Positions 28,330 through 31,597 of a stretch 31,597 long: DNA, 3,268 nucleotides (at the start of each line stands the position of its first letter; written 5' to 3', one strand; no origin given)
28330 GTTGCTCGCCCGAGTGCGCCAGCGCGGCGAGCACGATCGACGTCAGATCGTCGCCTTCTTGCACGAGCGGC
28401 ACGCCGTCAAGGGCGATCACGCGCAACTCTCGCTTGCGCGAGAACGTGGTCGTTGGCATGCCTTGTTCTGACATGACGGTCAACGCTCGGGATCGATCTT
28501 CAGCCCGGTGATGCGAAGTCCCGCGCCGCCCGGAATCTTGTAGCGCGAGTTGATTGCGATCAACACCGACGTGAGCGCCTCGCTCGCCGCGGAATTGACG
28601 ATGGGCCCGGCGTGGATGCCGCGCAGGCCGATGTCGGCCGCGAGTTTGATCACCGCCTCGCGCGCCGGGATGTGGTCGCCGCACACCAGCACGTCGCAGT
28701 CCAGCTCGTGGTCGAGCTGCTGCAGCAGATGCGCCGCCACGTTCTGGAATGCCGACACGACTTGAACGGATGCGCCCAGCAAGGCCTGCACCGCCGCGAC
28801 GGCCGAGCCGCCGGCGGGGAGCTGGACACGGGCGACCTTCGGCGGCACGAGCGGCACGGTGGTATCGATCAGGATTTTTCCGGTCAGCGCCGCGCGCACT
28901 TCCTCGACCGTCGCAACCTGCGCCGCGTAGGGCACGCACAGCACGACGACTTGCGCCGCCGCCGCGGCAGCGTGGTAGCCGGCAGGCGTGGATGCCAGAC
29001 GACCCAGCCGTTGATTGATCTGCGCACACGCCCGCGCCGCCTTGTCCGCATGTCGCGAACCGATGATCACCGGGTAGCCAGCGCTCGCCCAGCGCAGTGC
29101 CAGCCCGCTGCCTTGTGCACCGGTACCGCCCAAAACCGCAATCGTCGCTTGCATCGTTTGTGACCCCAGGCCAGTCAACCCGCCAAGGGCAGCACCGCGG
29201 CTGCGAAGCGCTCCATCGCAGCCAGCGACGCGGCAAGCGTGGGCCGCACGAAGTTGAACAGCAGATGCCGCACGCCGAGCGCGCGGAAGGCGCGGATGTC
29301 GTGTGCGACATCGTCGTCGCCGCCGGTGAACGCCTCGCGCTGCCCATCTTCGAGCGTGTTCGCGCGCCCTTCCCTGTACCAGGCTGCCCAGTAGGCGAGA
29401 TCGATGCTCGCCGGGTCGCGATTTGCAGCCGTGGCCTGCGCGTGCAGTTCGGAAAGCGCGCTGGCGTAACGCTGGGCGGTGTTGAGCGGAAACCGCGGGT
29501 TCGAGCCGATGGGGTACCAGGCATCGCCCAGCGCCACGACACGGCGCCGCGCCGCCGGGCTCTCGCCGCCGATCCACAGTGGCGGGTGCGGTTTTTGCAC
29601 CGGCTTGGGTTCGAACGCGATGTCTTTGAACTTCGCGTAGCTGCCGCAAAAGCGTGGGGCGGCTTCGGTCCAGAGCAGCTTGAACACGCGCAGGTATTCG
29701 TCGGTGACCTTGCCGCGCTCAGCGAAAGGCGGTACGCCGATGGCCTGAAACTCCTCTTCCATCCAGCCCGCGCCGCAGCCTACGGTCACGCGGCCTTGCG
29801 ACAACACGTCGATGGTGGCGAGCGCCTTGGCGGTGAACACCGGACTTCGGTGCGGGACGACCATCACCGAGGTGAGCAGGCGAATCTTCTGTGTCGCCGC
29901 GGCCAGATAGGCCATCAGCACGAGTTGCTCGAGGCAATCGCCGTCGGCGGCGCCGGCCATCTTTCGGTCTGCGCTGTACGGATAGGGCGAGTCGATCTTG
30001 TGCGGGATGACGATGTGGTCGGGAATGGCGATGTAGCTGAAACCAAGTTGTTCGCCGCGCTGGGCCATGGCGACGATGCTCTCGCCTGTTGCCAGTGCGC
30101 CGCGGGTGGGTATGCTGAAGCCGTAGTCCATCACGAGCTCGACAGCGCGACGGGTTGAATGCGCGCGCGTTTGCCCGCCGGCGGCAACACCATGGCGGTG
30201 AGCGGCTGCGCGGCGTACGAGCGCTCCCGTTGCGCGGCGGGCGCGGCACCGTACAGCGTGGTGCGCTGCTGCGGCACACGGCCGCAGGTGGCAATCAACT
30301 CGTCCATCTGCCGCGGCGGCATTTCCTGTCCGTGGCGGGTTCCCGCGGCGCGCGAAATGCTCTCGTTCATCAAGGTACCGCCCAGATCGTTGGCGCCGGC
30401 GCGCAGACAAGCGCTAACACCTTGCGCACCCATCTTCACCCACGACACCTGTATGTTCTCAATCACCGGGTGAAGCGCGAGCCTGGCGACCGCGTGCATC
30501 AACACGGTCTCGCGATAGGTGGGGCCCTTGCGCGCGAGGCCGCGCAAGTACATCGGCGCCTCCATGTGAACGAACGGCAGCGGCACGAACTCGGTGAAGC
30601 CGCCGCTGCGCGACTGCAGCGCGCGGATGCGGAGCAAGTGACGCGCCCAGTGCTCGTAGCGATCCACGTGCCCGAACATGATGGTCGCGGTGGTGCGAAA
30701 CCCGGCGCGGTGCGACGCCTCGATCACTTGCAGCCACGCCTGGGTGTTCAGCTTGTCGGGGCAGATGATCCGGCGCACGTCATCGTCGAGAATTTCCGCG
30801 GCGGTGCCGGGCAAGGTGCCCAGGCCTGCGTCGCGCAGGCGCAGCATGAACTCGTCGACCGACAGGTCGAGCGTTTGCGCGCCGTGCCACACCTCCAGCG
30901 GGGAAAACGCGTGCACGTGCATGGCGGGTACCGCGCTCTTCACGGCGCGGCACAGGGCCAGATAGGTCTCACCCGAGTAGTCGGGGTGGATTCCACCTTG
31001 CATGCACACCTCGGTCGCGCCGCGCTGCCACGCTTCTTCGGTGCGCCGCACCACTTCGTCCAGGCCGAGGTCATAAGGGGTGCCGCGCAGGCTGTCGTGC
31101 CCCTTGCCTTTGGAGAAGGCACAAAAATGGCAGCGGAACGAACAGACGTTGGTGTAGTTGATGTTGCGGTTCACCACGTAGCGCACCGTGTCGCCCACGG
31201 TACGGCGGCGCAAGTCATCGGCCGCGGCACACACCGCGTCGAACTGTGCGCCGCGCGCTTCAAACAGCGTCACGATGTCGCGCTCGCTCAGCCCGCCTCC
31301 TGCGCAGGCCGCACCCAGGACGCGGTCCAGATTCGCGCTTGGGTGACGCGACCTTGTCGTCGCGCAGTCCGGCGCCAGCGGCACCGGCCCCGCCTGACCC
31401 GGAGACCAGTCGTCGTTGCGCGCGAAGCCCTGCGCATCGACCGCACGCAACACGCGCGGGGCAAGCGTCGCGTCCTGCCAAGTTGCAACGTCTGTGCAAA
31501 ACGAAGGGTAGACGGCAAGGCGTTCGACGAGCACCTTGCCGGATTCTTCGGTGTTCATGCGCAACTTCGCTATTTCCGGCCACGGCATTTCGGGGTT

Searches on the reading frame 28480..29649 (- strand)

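Call 9: search_protein_families(library=pfam, proteins=[window:28480-29649:-], max_evalue=0.01)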
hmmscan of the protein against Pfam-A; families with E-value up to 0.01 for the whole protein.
window:28480-29649:- (389 aa): 4 families
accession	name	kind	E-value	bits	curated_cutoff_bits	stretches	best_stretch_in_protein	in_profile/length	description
PF03807.23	F420_oxidored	-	8.3e-14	52.4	21.6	1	169-266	1-94/94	NADP oxidoreductase coenzyme F420-dependent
PF03446.21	NAD_binding_2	-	2.4e-06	28.1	21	1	171-264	3-93/161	NAD binding domain of 6-phosphogluconate dehydrogenase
PF02737.24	3HCDH_N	-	0.00033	21.1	22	1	169-225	1-56/180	3-hydroxyacyl-CoA dehydrogenase, NAD binding domain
PF07991.19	KARI_N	-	0.0083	16.2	20.6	0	168-255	5-85/165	Acetohydroxy acid isomeroreductase, NADPH-binding domain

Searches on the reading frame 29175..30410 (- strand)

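Call 9: search_protein_families(library=pfam, proteins=[window:29175-30410:-], max_evalue=0.01)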
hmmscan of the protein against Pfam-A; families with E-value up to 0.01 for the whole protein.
window:29175-30410:- (411 aa): 1 family
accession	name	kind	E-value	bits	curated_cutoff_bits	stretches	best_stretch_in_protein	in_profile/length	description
PF00296.26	Bac_luciferase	-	1.5e-45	156.4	27.9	1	100-339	7-223/314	Luciferase-like monooxygenase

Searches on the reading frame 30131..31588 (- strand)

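Call 9: search_protein_families(library=pfam, proteins=[window:30131-31588:-], max_evalue=0.01)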
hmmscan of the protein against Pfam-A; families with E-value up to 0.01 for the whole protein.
window:30131-31588:- (485 aa): 2 families
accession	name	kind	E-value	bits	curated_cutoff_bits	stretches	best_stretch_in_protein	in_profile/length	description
PF04055.27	Radical_SAM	-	5.2e-21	76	29.5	1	143-318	1-163/166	Radical SAM superfamily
PF19288.4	CofH_C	-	6e-16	58.9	27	1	330-451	3-121/125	CofH/MqnC C-terminal region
